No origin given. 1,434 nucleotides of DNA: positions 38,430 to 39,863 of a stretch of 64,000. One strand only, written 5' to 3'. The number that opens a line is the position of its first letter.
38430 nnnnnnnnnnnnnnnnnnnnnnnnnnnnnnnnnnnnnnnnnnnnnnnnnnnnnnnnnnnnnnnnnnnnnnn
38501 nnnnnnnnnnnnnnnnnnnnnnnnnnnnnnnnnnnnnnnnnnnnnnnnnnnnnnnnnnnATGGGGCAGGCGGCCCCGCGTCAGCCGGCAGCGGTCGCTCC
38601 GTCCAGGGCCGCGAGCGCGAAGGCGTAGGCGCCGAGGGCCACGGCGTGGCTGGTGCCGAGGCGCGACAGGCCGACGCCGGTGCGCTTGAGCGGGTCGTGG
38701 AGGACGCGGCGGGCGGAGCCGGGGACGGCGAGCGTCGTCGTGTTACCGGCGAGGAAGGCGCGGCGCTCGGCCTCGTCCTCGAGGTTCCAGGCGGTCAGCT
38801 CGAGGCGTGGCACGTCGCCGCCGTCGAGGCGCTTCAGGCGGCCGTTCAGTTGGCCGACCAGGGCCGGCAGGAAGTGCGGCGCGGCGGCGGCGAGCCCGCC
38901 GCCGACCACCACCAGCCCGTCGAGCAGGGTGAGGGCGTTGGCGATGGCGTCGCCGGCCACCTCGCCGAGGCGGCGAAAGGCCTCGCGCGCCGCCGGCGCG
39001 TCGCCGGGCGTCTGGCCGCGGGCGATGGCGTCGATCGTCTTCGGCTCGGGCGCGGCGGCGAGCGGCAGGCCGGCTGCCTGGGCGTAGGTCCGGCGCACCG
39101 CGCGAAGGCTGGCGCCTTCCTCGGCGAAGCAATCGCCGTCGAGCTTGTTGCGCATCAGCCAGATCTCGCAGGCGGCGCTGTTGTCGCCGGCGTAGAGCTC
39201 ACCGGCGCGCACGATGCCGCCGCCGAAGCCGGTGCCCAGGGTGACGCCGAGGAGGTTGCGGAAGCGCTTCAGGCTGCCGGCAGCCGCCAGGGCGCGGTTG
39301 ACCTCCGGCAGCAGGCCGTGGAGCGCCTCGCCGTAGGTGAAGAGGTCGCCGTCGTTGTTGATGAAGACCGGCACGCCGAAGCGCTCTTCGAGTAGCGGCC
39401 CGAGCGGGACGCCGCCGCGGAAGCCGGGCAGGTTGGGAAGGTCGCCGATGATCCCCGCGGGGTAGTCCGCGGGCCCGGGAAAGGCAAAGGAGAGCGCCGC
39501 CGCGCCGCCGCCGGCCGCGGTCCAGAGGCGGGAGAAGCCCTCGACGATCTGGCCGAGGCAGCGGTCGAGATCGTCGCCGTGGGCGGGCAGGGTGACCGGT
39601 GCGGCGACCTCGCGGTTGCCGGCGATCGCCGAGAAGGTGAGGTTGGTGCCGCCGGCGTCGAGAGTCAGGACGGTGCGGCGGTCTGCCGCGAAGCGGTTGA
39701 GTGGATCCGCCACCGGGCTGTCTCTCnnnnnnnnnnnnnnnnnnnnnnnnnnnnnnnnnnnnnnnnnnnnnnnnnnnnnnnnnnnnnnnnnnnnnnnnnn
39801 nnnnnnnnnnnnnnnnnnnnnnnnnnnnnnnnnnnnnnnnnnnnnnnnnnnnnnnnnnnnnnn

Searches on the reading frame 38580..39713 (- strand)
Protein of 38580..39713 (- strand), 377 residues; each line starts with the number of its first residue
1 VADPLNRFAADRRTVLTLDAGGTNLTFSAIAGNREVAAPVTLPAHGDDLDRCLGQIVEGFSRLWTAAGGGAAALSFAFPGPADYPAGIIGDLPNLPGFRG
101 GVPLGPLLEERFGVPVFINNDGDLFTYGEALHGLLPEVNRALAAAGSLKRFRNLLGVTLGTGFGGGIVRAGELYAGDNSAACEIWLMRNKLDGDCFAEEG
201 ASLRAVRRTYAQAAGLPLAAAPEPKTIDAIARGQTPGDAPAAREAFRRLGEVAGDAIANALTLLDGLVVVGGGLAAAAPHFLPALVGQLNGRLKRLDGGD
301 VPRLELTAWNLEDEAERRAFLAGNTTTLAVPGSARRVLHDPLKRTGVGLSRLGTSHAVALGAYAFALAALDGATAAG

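Call 13: search_protein_families(library=ncbifam, proteins=[window:38580-39713:-], max_evalue=0.01)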
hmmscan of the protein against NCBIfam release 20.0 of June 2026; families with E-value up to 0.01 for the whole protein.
window:38580-39713:- (377 aa): 10 families
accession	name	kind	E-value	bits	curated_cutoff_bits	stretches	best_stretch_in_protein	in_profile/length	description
TIGR00744.1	ROK_glcA_fam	subfamily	3.8e-14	52.7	260.35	1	17-201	2-173/318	ROK family glucokinase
NF009835.0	PRK13310.1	equivalog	3.7e-11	42.9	380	1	18-192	5-163/303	N-acetylglucosamine kinase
NF007251.0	PRK09698.1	equivalog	3.8e-08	32.9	253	1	13-185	6-165/304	allose kinase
NF042998.1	bglucokin_BglK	equivalog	7.7e-08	31.9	550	1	17-285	5-254/291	beta-glucoside kinase BglK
NF049930.1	TransRegMlc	equivalog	5e-07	29.4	530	1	71-286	146-355/405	sugar metabolism global transcriptional regulator Mlc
NF047937.1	TransRegNagC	equivalog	2.5e-05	23.6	650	1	70-285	139-348/399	DNA-binding transcriptional regulator NagC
NF047821.1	NactlManKinNanK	equivalog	0.00046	19.8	450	1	15-273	3-241/288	N-acetylmannosamine kinase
NF003461.0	PRK05082.1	subfamily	0.00056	19.4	283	1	15-195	3-166/291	N-acetylmannosamine kinase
NF007108.0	PRK09557.1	equivalog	0.0056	16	443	0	101-274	86-255/303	fructokinase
NF009836.0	PRK13311.1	equivalog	0.0061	15.8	551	0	147-192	118-163/256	N-acetyl-D-glucosamine kinase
